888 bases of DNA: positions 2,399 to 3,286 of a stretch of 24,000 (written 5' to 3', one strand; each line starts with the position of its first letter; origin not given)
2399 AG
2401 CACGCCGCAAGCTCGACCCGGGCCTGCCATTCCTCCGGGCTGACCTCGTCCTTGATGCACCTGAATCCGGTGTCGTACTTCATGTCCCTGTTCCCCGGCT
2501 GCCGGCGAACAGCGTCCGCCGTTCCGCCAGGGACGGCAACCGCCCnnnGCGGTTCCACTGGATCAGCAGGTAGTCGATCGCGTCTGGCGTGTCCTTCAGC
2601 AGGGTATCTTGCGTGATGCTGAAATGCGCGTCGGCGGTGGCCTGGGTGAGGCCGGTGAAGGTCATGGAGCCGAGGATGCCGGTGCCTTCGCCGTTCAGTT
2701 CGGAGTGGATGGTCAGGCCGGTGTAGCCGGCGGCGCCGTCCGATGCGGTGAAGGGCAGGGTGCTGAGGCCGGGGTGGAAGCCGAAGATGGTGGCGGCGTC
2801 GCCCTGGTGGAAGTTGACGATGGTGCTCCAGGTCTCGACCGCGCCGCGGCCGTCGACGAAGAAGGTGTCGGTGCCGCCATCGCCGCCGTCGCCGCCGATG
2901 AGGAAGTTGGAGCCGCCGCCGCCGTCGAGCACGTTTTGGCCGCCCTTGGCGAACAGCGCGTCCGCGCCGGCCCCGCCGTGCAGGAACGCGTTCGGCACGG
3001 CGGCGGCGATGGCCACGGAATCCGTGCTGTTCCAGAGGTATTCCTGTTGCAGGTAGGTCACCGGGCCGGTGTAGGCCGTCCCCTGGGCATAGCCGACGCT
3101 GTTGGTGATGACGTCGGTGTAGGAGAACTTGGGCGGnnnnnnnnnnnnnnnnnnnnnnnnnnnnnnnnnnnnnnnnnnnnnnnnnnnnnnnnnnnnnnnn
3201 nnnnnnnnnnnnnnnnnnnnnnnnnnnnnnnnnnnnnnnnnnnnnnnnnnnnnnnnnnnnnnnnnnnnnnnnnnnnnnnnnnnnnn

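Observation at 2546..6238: Orphan, cysteine-free ~1230-aa mosaic exoprotein stacking five distinct repeat/domain types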

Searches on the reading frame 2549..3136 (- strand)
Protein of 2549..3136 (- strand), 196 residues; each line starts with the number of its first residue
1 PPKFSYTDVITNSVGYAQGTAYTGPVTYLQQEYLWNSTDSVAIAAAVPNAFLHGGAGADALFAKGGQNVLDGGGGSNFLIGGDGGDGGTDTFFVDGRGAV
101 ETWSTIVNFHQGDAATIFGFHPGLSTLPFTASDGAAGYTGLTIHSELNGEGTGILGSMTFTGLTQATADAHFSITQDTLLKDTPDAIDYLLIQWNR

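Call 33: find_homologous_proteins(query=window:2549-3136:-, max_evalue=0.00001)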
Query window:2549-3136:- (196 aa): 81 proteins with E <= 0.00001 among 3590 candidates.
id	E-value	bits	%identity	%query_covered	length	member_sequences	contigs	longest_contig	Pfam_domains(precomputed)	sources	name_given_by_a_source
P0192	2.2e-80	287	75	97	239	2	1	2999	-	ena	-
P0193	6.4e-68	246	68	90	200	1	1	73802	-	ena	-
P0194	5.6e-67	243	62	99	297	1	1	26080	-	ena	-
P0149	3.7e-64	234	62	100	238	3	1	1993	-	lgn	-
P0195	1.0e-62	229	61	99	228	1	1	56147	-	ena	-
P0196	1.1e-62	229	63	91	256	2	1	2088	-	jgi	-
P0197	1.3e-61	226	61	97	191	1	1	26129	-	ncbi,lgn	-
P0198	1.0e-60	223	66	86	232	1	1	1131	-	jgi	-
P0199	5.0e-60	221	60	97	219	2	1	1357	-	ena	-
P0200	4.7e-59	217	61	85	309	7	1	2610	-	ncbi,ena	-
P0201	1.4e-58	216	64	85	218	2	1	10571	-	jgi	-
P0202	1.7e-58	216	62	85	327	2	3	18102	-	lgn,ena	-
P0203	4.1e-58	214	62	89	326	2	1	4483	PF00160.27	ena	-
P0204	2.7e-57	212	62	87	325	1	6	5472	-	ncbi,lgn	-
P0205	6.3e-57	211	56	99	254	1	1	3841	-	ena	-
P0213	2.3e-52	196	55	99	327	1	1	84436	PF00353.26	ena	-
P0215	3.0e-51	192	58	86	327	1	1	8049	PF00353.26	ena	-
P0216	1.5e-50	190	55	90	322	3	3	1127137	-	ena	-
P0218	2.3e-50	189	67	75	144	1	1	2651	PF00353.26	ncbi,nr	ncbi:MAG TPA: hypothetical protein VE650_09885, partial [Acetobacteraceae bacterium]|nr:hypothetical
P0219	4.1e-50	188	52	99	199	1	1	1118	PF00353.26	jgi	jgi:serralysin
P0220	3.5e-49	185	53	89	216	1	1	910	PF00353.26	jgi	jgi:serralysin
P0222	2.2e-48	183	61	78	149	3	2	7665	PF00353.26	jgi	jgi:Ca2+-binding RTX toxin-like protein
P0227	8.6e-46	174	58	77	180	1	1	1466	PF00353.26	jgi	jgi:Ca2+-binding RTX toxin-like protein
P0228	2.3e-45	173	66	70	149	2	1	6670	PF00353.26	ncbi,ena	-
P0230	6.7e-42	161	60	73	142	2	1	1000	PF00353.26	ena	-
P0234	1.2e-37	148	53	77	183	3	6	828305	PF00353.26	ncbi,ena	-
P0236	2.9e-36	143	52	79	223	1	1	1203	PF00353.26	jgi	jgi:serralysin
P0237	1.0e-34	138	56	69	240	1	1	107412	PF00353.26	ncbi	-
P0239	2.9e-33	133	54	73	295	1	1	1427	PF00353.26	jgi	jgi:Ca2+-binding RTX toxin-like protein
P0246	4.7e-32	129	54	74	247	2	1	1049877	PF00353.26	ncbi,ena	-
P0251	4.3e-29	120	49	81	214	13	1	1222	PF00353.26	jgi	jgi:Ca2+-binding RTX toxin-like protein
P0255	2.2e-28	117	45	82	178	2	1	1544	PF00353.26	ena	-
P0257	6.0e-28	116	55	57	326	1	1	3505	PF13365.13,PF00353.26,PF00089.33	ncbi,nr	ncbi:MAG: trypsin-like peptidase domain-containing protein, partial [Acetobacteraceae bacterium]|nr:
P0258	9.8e-28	115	48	76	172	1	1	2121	PF00353.26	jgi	jgi:serralysin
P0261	5.9e-27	113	45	77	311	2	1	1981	PF00353.26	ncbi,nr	ncbi:MAG: hypothetical protein EBY30_13410, partial [Rhodospirillales bacterium]|nr:hypothetical pro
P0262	7.4e-27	112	48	72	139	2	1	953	PF00353.26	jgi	jgi:Ca2+-binding RTX toxin-like protein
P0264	4.8e-26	110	48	73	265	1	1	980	PF00353.26,PF19077.7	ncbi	-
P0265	1.7e-25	108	47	74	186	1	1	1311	PF00353.26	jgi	jgi:Ca2+-binding RTX toxin-like protein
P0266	1.7e-24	105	50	69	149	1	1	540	PF00353.26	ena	-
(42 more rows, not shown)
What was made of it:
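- On RTX proteins (PF00353-type Ca-binding nonapeptide repeats): Several module carriers pass PF00353 in precomputed annotation (call 33).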

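Call 35: find_encoding_contigs(protein=P0216, flank=10000, max_places=2)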
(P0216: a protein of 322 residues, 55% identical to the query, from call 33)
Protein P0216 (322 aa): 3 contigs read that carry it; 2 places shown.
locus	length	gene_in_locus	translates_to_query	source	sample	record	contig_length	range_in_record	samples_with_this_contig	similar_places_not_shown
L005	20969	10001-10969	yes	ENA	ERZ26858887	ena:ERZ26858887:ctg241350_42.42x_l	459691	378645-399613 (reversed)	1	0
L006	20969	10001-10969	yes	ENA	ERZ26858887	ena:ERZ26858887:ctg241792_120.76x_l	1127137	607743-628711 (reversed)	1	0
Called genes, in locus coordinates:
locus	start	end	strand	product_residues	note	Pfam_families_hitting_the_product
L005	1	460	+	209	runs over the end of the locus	PF01810:LysE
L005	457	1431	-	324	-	PF02826:2-Hacid_dh_C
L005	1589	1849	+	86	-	-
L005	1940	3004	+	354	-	PF01594:AI-2E_transport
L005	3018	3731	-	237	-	PF08032:SpoU_sub_bind, PF00588:SpoU_methylase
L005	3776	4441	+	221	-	PF00849:PseudoU_synth_2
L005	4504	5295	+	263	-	-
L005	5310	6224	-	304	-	PF00535:Glycos_transf_2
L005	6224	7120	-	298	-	PF01370:Epimerase, PF04321:RmlD_sub_bind, PF02719:Polysacc_synt_2 (weak), PF16363:GDP_Man_Dehyd, PF07993:NAD_binding_4 (weak)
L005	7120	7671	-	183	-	PF00908:dTDP_sugar_isom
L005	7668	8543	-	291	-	PF00483:NTP_transferase, PF12804:NTP_transf_3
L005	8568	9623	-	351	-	PF01073:3Beta_HSD, PF01370:Epimerase, PF02719:Polysacc_synt_2, PF04321:RmlD_sub_bind, PF07993:NAD_binding_4, PF08659:KR (weak), PF13460:NAD_binding_10 (weak), PF16363:GDP_Man_Dehyd, +1 more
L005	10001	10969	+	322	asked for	-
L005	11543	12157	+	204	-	-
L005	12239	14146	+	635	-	PF14559:TPR_19, PF13414:TPR_11, PF13432:TPR_16, PF14559:TPR_19, PF00515:TPR_1, PF07719:TPR_2, PF13428:TPR_14, PF13414:TPR_11, +19 more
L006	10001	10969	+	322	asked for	-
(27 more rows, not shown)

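Call 36: find_encoding_contigs(protein=P0193, flank=10000, max_places=2)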
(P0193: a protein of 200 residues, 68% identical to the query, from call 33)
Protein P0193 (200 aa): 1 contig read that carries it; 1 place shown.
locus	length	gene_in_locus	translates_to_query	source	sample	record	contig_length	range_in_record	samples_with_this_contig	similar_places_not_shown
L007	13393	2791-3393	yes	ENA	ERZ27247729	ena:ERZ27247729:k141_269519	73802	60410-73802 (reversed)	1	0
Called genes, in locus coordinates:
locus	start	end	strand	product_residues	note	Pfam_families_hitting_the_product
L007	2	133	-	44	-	?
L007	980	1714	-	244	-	-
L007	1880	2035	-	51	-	-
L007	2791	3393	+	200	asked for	-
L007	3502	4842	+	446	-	PF01547:SBP_bac_1, PF13416:SBP_bac_8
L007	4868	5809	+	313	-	PF00528:BPD_transp_1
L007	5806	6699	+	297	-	PF00528:BPD_transp_1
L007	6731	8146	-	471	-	PF00883:Peptidase_M17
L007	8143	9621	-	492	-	PF02789:Peptidase_M17_N, PF00883:Peptidase_M17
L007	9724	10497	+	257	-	PF00459:Inositol_P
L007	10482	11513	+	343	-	PF01300:Sua5_yciO_yrdC, PF03481:Sua5_C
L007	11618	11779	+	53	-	-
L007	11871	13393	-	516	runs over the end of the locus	PF00496:SBP_bac_5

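Call 51: find_related_loci(query=A3, collection=genome_contigs, flank=10000)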
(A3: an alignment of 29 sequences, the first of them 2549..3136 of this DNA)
Query A3 (196 aa) in genome_contigs; peptide patterns used: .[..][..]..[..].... (x = any residue, [..] = any of these).
449 stretches matched a pattern; 412 encode a relative of the query (tblastn E <= 1e-3); the best 80 are kept; 78 distinct loci.
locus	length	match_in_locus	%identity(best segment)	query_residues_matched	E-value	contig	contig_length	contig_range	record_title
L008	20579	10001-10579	75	4-196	2e-88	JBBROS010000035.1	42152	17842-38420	MAG: Acetobacterales bacterium isolate La1_metabat2.327 LA1C_B2.327_k141_1086058L_42152_cov_15.0032, whole genome shotgu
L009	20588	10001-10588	70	1-196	3e-84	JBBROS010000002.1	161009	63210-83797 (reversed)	MAG: Acetobacterales bacterium isolate La1_metabat2.327 LA1C_B2.327_k141_456783L_161009_cov_15.2249, whole genome shotgu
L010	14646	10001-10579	67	4-196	5e-81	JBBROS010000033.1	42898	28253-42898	MAG: Acetobacterales bacterium isolate La1_metabat2.327 LA1C_B2.327_k141_3245963L_42898_cov_63.1855, whole genome shotgu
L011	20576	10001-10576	68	4-196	3e-79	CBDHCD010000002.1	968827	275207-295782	MAG: Acetobacteraceae bacterium isolate e093ac92-6d21-4168-a08f-2fea95876565 genome assembly, contig: contig_2, whole ge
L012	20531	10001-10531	70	19-196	3e-79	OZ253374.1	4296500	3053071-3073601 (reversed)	MAG: Acetobacteraceae bacterium isolate 85c04009-c91c-477f-845d-146c4bf6a138 genome assembly, chromosome: 1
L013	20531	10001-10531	70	19-196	2e-78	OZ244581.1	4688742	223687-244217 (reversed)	MAG: Acetobacteraceae bacterium isolate 4fe8c91e-f9c2-44c1-b511-22e9094fb0e2 genome assembly, chromosome: 1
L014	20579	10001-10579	66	4-196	2e-77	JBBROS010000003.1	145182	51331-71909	MAG: Acetobacterales bacterium isolate La1_metabat2.327 LA1C_B2.327_k141_1558035L_145182_cov_21.2916, whole genome shotg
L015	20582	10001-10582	65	1-196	2e-74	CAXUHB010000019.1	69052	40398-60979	MAG TPA_asm: uncultured Acetobacteraceae bacterium isolate public_SRR11456914_metawrap_bin.12 genome assembly, contig: p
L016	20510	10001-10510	72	21-194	8e-69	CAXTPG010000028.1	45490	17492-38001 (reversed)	MAG TPA_asm: uncultured Acetobacteraceae bacterium isolate public_SRR11456921_metawrap_bin.10 genome assembly, contig: p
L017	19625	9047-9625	60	1-194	1e-67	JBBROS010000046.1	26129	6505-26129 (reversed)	MAG: Acetobacterales bacterium isolate La1_metabat2.327 LA1C_B2.327_k141_1456353L_26129_cov_17.0329, whole genome shotgu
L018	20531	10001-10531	63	2-179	5e-67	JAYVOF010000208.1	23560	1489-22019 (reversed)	MAG: Rhodospirillales bacterium isolate GL68_DN_concoct_93 GL68_DN_concoct_93_207, whole genome shotgun sequence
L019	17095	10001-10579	60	1-194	1e-66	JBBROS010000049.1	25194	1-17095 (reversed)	MAG: Acetobacterales bacterium isolate La1_metabat2.327 LA1C_B2.327_k141_2019536L_25194_cov_15.5237, whole genome shotgu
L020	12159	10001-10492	65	1-164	2e-64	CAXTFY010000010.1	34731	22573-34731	MAG TPA_asm: uncultured Acetobacteraceae bacterium isolate private_T1867_metawrap_bin.2 genome assembly, contig: private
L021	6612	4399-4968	56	1-192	2e-63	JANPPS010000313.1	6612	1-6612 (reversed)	MAG: Rhodospirillales bacterium isolate VAR_83_metabat_263 VAR_83_k141_7654663, whole genome shotgun sequence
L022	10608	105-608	63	1-168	5e-63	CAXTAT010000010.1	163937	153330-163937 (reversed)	MAG TPA_asm: uncultured Acetobacteraceae bacterium isolate private_X15_metawrap_bin.2 genome assembly, contig: private_X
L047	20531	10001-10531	54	1-178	4e-54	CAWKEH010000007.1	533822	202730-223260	MAG: uncultured Alphaproteobacteria bacterium isolate MFD09603.bin.3.358 genome assembly, contig: contig_3930, whole gen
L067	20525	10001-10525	54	1-175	7e-50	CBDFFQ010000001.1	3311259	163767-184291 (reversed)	MAG: Acetobacteraceae bacterium isolate c6a6ee12-d1af-44a3-8f8c-e7540584997b genome assembly, contig: contig_1, whole ge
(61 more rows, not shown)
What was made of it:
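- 2549..3136 (-): Portable C-terminal module, aa 1035-1230: lead-in strands, RTX β-roll, β-sandwich cap, ending .............. It is the presumed type I secretion and Ca-folding domain. It has 412 matches in GTDB species genomes (call 51).
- Tried and rejected: The second scan, with the module alignment, worked (call 51).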

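Call 63: search_protein_families(library=ncbifam, proteins=[L021:751-2583:-, L067:1147-3021:+, L008:19062-20579:+, L047:17802-19667:-], max_evalue=0.00001)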
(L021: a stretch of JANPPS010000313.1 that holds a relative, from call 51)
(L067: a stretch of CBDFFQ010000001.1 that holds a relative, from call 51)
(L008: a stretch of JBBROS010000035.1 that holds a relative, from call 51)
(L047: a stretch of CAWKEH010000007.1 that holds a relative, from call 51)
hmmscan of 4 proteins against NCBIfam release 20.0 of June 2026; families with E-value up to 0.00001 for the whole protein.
L021:751-2583:- (611 aa): 185 families (the best 25 are shown)
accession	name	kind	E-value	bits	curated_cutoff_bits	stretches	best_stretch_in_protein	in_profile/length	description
TIGR02204.1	MsbA_rel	hypoth_equivalog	4.8e-135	451.4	780.4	1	30-607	9-576/576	ABC transporter, permease/ATP-binding protein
TIGR02203.1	MsbA_lipidA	equivalog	2e-132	442.6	602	1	39-608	11-571/572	lipid A export permease/ATP-binding protein MsbA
NF052233.1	CphA_assoc_ABC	equivalog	5e-121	405.4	880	1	29-608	171-745/766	cyanophycin metabolism-associated ABC transporter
TIGR00958.1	3a01208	subfamily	2.9e-116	389.5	874.6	1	29-602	148-710/711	antigen peptide transporter 2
TIGR01846.1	type_I_sec_HlyB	subfamily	7.7e-113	378.1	725.55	1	33-606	130-692/694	type I secretion system permease/ATPase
NF045513.1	HepA_fam_ABC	equivalog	1.4e-110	370.6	725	1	84-606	97-609/610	heterocyst formation ABC transporter subunit HepA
NF010178.0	PRK13657.1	equivalog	1.9e-106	356.8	733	1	60-608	37-572/588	glucan ABC transporter ATP-binding protein/ permease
NF008381.0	PRK11176.1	equivalog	4.6e-106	355.5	867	1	70-608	53-581/582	lipid A ABC transporter ATP-binding protein/permease MsbA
TIGR03797.1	NHLM_micro_ABC2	equivalog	2e-100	337.2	709.4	1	46-606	140-685/686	NHLP bacteriocin export ABC transporter permease/ATPase subunit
TIGR03796.1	NHLM_micro_ABC1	equivalog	2.8e-100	336.6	853.3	1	53-602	165-708/710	NHLP family bacteriocin export ABC transporter peptidase/permease/ATPase subunit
TIGR03375.1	type_I_sec_LssB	subfamily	1.8e-95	320.7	693.1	1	50-594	157-690/696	type I secretion system permease/ATPase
NF008055.0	PRK10789.1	equivalog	2.6e-95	320.1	845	1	64-606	38-571/590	SmdA family multidrug ABC transporter permease/ATP-binding protein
TIGR01193.1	bacteriocin_ABC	subfamily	1.2e-81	275.2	523.85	1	29-604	143-707/708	peptide cleavage/export ABC transporter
TIGR02857.1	CydD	equivalog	2.4e-80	271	435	1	47-578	8-529/529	thiol reductant ABC exporter subunit CydD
TIGR01192.1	chvA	subfamily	5.1e-79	266.4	585.4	1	92-602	66-566/585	glucan export ABC transporter ATP-binding protein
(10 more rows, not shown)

L067:1147-3021:+ (625 aa): 185 families (the best 25 are shown)
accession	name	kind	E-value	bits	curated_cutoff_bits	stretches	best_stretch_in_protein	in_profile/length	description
NF010178.0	PRK13657.1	equivalog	2.4e-235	782.5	733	1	37-615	1-570/588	glucan ABC transporter ATP-binding protein/ permease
TIGR01192.1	chvA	subfamily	1.1e-176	589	585.4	1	38-614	2-569/585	glucan export ABC transporter ATP-binding protein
TIGR02203.1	MsbA_lipidA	equivalog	4.1e-113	378.8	602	1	59-616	15-570/572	lipid A export permease/ATP-binding protein MsbA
TIGR02204.1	MsbA_rel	hypoth_equivalog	3.2e-107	359.6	780.4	1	133-616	90-576/576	ABC transporter, permease/ATP-binding protein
NF045513.1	HepA_fam_ABC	equivalog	2e-102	343.6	725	1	103-612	102-606/610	heterocyst formation ABC transporter subunit HepA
NF052233.1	CphA_assoc_ABC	equivalog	5.9e-99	332.4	880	1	121-618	254-746/766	cyanophycin metabolism-associated ABC transporter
TIGR01846.1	type_I_sec_HlyB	subfamily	1.6e-98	330.8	725.55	1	52-615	136-692/694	type I secretion system permease/ATPase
TIGR00958.1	3a01208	subfamily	4.5e-96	322.7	874.6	1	69-612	175-711/711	antigen peptide transporter 2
NF008381.0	PRK11176.1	equivalog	5.2e-94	315.7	867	1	100-616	68-580/582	lipid A ABC transporter ATP-binding protein/permease MsbA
TIGR03797.1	NHLM_micro_ABC2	equivalog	6.1e-90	302.6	709.4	1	31-616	115-686/686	NHLP bacteriocin export ABC transporter permease/ATPase subunit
TIGR03796.1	NHLM_micro_ABC1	equivalog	3.6e-89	299.8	853.3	1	103-612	197-709/710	NHLP family bacteriocin export ABC transporter peptidase/permease/ATPase subunit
TIGR03375.1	type_I_sec_LssB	subfamily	6.9e-83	279.1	693.1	1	189-604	275-691/696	type I secretion system permease/ATPase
TIGR02857.1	CydD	equivalog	5.6e-76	256.6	435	1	58-586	6-528/529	thiol reductant ABC exporter subunit CydD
NF000475.1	tet_ABC_46_B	exception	4.5e-72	243.4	1250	1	141-612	100-571/578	tetracycline efflux ABC transporter Tet(46) subunit B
NF008055.0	PRK10789.1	equivalog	4.2e-71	240.1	845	1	181-617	140-574/590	SmdA family multidrug ABC transporter permease/ATP-binding protein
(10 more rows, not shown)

L008:19062-20579:+ (506 aa): 166 families (the best 25 are shown)
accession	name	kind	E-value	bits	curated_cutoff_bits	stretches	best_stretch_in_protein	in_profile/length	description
TIGR03258.1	PhnT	equivalog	2.8e-60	204.3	499.15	1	354-506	10-162/359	2-aminoethylphosphonate ABC transport system ATP-binding subunit PhnT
TIGR03265.1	PhnT2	equivalog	5.4e-59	200.2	457.7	1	352-506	4-158/353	putative 2-aminoethylphosphonate ABC transporter ATP-binding protein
NF006987.0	PRK09452.1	equivalog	4.6e-56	190.1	482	1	353-506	18-171/378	spermidine/putrescine ABC transporter ATP-binding protein PotA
TIGR01187.1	potA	subfamily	1.8e-53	181.7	355.6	1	383-506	1-124/325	polyamine ABC transporter ATP-binding protein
NF008621.0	PRK11607.1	equivalog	2.5e-53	181.2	613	1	351-506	18-173/377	putrescine ABC transporter ATP-binding subunit PotG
TIGR00968.1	3a0106s01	subfamily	9.6e-52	175.8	342.75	1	355-506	3-154/237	sulfate ABC transporter ATP-binding protein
NF008653.0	PRK11650.1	subfamily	3.7e-50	170.9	432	1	353-505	4-157/357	sn-glycerol-3-phosphate ABC transporter ATP-binding protein UgpC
NF008513.0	PRK11432.1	equivalog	9.3e-49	166.2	496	1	353-505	7-159/351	ferric ABC transporter ATP-binding protein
NF043075.1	MMSYN1_0197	equivalog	1.8e-48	165.3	550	1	353-506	3-156/341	spermidine/putrescine ABC transporter ATP-binding protein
NF040840.2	tungstate_WtpC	equivalog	1.1e-44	153.2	440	1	368-506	16-154/347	tungstate ABC transporter ATP-binding protein WtpC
NF008105.0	PRK10851.1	equivalog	3.5e-43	147.7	502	1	353-506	3-160/362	sulfate/thiosulfate ABC transporter ATP-binding protein CysA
NF008233.0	PRK11000.1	equivalog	4e-41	141.1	568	1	355-506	6-157/369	maltose/maltodextrin ABC transporter ATP-binding protein MalK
NF040933.2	ABC_arch_GlcV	equivalog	8.7e-41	140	450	1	365-506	19-165/357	glucose ABC transporter ATP-binding protein GlcV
TIGR01186.1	proV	subfamily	1.5e-39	136.2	326.6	1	363-506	4-153/363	betaine/proline/choline family ABC transporter ATP-binding protein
NF008421.0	PRK11248.1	equivalog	1.1e-36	126.7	357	1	353-506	2-152/255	taurine ABC transporter ATP-binding subunit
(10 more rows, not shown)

L047:17802-19667:- (622 aa): 186 families (the best 25 are shown)
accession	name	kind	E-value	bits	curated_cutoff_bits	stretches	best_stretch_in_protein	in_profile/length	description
NF047930.1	ABC_ATP_B6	equivalog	3.2e-58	197.6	670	1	368-597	2-224/510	putative B6 ABC transporter ATP-binding protein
NF041861.1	YtfR_transport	equivalog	2e-57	194.7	850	1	368-613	1-240/492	galactofuranose ABC transporter, ATP-binding protein YtfR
NF008442.0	PRK11288.1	equivalog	2.5e-56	191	689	1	364-607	3-242/504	L-arabinose ABC transporter ATP-binding protein AraG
NF007253.0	PRK09700.1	equivalog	2.6e-56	191.3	772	1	365-608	2-244/510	D-allose ABC transporter ATP-binding protein AlsA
NF010069.0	PRK13549.1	equivalog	9e-54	182.8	699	1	364-613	1-246/513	xylose ABC transporter ATP-binding protein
NF008030.0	PRK10762.1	equivalog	3.9e-51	174.3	745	1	366-608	2-240/501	ribose ABC transporter ATP-binding protein RbsA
NF040905.2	GguA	equivalog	4.8e-49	167.1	810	1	368-607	1-239/500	multiple monosaccharide ABC transporter ATP-binding protein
TIGR02633.1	xylG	equivalog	6.7e-46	156.8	723.65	1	368-614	1-245/500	D-xylose ABC transporter ATP-binding protein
NF008215.0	PRK10982.1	equivalog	1.2e-45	156.2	828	1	364-608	9-248/506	galactose/methyl galactoside ABC transporter ATP-binding protein MglA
NF011967.0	PRK15439.1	equivalog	1.8e-40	138.9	586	1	364-608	7-239/510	autoinducer 2 ABC transporter ATP-binding protein LsrA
TIGR03410.1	urea_trans_UrtE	equivalog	3.5e-40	137.9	285.8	1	369-606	1-229/230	urea ABC transporter ATP-binding subunit UrtE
TIGR02315.1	ABC_phnC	equivalog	4.1e-37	127.9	266.1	1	368-603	1-240/243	phosphonate ABC transporter ATP-binding protein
NF006987.0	PRK09452.1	equivalog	1.9e-36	125.6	482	1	363-586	12-225/378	spermidine/putrescine ABC transporter ATP-binding protein PotA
TIGR03873.1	F420-0_ABC_ATP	hypoth_equivalog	4.8e-36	124.3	372.4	1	369-596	2-224/256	putative F420-0 ABC transporter ATP-binding protein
TIGR00968.1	3a0106s01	subfamily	7.5e-36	123.8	342.75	1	370-588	2-210/237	sulfate ABC transporter ATP-binding protein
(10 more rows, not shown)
